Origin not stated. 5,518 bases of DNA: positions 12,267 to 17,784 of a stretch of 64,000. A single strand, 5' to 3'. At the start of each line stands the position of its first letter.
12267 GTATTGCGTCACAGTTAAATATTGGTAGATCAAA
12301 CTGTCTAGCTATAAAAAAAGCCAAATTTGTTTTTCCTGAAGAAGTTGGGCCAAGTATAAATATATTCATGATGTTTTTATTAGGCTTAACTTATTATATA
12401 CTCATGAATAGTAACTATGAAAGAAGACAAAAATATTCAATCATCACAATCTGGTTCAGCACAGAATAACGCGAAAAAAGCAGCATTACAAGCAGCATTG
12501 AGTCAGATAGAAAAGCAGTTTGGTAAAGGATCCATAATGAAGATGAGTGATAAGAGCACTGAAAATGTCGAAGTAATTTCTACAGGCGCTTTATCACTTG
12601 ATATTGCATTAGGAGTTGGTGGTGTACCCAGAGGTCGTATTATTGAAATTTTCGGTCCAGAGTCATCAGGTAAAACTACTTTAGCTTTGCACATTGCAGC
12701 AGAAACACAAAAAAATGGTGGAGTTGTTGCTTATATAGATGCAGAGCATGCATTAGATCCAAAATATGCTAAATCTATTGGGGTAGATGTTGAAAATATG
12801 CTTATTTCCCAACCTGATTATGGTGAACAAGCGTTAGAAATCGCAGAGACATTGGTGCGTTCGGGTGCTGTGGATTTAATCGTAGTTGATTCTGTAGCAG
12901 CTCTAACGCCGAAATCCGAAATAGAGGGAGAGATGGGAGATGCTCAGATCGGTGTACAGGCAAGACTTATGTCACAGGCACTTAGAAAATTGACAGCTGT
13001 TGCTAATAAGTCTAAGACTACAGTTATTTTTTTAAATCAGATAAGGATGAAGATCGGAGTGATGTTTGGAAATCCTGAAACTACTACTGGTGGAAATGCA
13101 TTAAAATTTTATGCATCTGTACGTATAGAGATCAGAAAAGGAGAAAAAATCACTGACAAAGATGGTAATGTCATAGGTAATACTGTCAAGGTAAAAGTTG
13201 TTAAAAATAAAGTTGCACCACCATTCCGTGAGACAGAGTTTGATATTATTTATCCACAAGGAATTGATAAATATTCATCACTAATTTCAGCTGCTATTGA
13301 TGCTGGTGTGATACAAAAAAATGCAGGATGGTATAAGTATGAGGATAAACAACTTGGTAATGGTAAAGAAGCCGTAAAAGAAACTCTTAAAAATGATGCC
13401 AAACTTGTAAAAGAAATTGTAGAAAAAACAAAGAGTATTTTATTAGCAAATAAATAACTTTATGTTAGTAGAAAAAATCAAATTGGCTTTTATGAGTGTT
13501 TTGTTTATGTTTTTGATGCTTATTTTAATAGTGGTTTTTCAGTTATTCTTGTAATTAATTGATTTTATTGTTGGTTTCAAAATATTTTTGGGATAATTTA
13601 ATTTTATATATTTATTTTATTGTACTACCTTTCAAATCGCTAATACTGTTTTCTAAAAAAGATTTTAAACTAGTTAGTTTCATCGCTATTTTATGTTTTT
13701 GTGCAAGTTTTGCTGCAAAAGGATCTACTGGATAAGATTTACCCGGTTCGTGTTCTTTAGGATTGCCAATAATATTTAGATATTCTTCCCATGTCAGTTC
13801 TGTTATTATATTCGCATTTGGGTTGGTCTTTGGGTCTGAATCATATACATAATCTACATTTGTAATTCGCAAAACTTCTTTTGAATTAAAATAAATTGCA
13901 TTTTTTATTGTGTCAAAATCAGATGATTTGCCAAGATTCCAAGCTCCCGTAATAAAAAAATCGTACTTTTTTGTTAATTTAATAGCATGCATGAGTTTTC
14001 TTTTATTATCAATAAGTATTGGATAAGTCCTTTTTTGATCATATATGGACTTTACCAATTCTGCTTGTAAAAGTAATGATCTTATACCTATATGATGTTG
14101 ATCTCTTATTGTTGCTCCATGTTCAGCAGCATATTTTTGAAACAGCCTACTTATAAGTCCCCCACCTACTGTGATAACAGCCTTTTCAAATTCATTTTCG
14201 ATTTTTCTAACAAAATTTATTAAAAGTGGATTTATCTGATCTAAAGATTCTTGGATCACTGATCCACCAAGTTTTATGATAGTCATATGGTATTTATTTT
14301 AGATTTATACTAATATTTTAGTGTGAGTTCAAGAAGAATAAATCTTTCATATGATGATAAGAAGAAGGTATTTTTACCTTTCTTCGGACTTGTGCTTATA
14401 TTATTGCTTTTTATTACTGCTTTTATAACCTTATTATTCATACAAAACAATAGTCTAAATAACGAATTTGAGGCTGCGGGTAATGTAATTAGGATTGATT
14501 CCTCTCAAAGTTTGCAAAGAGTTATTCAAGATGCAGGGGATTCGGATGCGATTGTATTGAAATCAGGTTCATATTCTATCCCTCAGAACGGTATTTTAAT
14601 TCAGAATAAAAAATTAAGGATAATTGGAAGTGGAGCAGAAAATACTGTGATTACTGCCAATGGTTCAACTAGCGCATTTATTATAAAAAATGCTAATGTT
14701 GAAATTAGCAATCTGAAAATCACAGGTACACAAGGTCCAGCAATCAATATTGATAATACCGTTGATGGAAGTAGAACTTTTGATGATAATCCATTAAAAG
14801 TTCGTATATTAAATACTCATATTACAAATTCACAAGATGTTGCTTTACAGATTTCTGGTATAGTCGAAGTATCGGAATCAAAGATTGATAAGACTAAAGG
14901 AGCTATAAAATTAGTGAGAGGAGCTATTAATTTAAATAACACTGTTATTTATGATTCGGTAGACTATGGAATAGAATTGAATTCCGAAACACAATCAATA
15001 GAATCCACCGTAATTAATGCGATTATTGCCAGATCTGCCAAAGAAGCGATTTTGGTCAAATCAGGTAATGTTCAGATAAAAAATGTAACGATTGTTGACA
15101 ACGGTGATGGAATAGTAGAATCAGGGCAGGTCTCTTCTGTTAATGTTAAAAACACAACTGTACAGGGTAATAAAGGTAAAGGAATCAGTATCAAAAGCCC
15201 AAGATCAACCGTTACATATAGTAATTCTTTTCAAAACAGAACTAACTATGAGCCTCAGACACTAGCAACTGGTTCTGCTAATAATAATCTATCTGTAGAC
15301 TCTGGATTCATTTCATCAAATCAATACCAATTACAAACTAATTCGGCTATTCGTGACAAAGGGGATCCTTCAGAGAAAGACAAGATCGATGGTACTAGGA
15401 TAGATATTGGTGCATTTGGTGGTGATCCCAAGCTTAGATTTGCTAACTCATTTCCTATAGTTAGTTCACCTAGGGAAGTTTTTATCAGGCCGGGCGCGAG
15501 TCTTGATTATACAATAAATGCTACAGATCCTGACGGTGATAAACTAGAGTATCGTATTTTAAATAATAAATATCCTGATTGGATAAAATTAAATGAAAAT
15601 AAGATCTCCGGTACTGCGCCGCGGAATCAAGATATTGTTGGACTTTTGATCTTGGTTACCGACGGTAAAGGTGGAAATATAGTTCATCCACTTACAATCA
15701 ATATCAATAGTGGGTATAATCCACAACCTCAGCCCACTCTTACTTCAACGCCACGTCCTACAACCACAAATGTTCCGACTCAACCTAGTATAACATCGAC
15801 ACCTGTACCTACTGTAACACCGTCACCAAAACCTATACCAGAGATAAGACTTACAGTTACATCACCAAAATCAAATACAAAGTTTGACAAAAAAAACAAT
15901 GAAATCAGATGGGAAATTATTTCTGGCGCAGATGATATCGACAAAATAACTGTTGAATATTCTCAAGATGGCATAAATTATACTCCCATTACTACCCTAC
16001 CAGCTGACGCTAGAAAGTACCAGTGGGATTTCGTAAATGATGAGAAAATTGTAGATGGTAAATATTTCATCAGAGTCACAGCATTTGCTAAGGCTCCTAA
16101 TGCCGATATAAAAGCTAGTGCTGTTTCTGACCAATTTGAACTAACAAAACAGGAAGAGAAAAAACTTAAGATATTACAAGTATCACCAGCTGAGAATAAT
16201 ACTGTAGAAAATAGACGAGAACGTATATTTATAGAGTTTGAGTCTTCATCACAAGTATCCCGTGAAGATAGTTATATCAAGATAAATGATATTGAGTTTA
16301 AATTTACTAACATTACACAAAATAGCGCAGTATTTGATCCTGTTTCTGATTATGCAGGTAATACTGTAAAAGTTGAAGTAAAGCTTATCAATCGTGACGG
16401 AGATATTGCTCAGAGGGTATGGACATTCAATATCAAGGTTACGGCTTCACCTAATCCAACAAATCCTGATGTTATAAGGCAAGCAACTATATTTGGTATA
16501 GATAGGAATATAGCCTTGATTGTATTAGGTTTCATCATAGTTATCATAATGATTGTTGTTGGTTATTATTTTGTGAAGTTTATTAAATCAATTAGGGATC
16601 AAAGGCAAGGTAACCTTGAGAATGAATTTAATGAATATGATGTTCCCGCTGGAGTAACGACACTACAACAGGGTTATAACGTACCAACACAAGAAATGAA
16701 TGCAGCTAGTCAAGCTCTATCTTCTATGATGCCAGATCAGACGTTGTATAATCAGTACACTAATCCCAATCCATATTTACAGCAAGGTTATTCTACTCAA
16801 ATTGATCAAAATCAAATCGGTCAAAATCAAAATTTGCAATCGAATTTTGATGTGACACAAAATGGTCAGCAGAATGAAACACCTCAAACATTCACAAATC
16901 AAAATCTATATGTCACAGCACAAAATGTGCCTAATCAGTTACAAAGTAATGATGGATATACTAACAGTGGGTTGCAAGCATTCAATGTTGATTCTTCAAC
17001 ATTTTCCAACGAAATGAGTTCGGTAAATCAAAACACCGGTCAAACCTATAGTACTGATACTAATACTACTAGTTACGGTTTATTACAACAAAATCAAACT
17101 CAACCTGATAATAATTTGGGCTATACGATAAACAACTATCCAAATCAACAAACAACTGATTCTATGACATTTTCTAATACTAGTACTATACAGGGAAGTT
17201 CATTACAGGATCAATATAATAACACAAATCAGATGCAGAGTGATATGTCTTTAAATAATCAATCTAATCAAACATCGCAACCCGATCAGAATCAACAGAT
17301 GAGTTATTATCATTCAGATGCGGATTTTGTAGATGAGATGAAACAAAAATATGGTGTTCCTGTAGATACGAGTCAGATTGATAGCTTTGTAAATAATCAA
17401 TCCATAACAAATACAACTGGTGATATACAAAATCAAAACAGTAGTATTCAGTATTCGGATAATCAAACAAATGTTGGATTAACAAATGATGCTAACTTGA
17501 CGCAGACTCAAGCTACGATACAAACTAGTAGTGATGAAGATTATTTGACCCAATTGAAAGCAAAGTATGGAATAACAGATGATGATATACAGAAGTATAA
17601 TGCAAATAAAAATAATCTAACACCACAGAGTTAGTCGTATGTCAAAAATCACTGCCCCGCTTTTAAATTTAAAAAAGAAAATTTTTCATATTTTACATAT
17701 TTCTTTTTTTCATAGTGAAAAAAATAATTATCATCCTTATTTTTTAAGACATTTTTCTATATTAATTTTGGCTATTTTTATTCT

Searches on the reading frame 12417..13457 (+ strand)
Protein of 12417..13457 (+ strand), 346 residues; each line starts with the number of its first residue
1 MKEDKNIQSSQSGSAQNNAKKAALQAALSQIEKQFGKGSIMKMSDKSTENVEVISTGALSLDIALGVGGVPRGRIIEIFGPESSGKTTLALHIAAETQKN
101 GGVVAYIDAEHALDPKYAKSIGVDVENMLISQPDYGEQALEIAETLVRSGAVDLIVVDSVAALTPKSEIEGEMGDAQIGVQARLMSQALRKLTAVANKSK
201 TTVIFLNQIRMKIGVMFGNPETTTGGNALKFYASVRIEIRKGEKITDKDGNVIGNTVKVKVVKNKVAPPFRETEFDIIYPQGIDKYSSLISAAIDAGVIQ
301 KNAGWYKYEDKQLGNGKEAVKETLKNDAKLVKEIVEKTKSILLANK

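Call 45: search_protein_families(library=pfam, proteins=[window:12417-13457:+], max_evalue=0.0001)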
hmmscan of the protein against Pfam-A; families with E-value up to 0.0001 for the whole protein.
window:12417-13457:+ (346 aa): 7 families
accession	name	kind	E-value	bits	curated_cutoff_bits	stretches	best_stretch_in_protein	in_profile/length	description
PF00154.27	RecA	-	2.8e-138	460.1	27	1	23-284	2-262/262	recA bacterial DNA recombination protein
PF08423.17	Rad51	-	4.8e-14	52.7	22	1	51-243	5-213/244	Rad51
PF21096.2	RecA_C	-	1.6e-12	47.8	27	1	288-339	2-53/57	RecA C-terminal domain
PF06745.19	ATPase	-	1.2e-06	28.5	26.6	1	55-128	2-77/231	KaiC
PF01637.24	ATPase_2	-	7.3e-06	26.4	33.2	1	74-204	21-113/225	ATPase domain predominantly from Archaea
PF13481.12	AAA_25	-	5.8e-05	23.2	27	0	70-168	30-160/195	AAA domain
PF13191.12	AAA_16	-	7.1e-05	23.8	32.6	0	71-208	22-140/167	AAA ATPase domain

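Call 78: find_encoding_contigs(protein=window:12417-13457:+, flank=2000, max_places=3)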
Protein window:12417-13457:+ (346 aa): 6 contigs read that carry it; 2 places shown.
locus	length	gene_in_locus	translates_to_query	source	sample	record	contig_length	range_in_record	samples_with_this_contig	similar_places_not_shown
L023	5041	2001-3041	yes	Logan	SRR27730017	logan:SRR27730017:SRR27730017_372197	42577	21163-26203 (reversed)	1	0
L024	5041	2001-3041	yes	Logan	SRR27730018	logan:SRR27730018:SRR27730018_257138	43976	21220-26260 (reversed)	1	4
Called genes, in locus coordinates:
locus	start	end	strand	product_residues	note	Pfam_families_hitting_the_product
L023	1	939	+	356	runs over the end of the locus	PF03054:tRNA_Me_trans, PF20259:tRNA_Me_trans_M, PF20258:tRNA_Me_trans_C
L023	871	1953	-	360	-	PF01715:IPPT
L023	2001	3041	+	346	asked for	PF00154:RecA_N, PF06745:ATPase (faint), PF08423:Rad51, PF27531:MT3502_N (weak), PF01637:ATPase_2 (weak), PF21096:RecA_C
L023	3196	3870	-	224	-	PF00696:AA_kinase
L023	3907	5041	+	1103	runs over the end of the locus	PF13229:Beta_helix (weak)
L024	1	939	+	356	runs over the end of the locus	PF03054:tRNA_Me_trans, PF20259:tRNA_Me_trans_M, PF20258:tRNA_Me_trans_C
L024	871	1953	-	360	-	PF01715:IPPT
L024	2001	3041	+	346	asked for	PF00154:RecA_N, PF06745:ATPase (faint), PF08423:Rad51, PF27531:MT3502_N (weak), PF01637:ATPase_2 (weak), PF21096:RecA_C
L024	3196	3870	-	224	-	PF00696:AA_kinase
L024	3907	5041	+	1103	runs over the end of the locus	PF13229:Beta_helix (weak)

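Call 82: list_cluster_members(proteins=[window:12417-13457:+, window:46152-47984:+, window:50487-53075:+])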
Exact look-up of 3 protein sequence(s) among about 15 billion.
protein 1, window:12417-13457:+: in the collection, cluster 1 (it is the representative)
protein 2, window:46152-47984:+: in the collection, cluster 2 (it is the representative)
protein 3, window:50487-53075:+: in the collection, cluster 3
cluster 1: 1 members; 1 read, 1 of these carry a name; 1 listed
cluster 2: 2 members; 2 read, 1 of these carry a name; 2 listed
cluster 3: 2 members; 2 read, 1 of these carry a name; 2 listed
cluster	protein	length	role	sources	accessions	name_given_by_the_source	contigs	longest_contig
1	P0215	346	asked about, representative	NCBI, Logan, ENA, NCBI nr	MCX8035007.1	MAG: recombinase RecA [Candidatus Dojkabacteria bacterium] | recombinase RecA [Candidatus Dojkabacteria bacterium]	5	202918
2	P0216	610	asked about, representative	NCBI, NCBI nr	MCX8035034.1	MAG: ATP-binding protein [Candidatus Dojkabacteria bacterium] | ATP-binding protein [Candidatus Dojkabacteria bacterium]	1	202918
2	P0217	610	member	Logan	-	-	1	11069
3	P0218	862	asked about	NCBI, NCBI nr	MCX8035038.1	MAG: type IV secretory system conjugative DNA transfer family protein [Candidatus ... | type IV secretory system conjugative DNA transfer family protein [Candidatus ...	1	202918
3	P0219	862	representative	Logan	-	-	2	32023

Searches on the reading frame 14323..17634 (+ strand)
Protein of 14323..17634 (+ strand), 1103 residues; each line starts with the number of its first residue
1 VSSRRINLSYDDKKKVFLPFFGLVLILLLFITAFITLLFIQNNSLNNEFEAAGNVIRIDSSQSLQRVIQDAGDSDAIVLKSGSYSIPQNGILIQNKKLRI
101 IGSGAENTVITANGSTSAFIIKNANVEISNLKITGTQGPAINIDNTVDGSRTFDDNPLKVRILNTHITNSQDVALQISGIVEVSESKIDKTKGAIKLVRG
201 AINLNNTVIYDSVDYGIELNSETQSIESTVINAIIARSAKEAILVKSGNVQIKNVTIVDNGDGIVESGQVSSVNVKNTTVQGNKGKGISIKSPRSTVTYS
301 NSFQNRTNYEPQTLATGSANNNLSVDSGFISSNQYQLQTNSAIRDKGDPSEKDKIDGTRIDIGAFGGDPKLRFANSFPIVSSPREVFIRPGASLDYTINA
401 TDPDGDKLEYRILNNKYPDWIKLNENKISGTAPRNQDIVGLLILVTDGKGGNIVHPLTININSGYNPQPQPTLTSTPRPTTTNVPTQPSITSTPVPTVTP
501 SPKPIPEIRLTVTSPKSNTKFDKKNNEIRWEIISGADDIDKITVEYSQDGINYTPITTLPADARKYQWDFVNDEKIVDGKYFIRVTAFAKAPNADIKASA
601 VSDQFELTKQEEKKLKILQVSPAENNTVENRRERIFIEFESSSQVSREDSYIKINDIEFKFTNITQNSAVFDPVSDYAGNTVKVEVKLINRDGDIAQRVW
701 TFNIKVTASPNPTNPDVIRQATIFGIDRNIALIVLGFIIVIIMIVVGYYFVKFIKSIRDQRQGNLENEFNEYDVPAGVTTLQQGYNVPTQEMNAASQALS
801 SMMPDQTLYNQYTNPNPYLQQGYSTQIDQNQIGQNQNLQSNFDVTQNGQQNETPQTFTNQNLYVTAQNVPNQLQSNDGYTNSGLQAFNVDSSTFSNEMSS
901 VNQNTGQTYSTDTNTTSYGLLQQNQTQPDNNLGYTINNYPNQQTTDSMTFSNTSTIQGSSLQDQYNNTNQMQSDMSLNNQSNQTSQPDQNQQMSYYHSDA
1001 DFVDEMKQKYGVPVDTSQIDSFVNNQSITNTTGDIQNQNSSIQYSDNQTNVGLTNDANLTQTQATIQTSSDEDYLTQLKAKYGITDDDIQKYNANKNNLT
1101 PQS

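Call 46: search_protein_families(library=pfam, proteins=[window:14323-17634:+], max_evalue=0.0001)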
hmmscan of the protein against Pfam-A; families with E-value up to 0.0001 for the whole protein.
window:14323-17634:+ (1103 aa): 1 family
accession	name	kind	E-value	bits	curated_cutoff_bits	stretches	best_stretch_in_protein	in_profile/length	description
PF13229.12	Beta_helix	-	1.8e-06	28.1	25.9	1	201-312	10-115/158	Right handed beta helix region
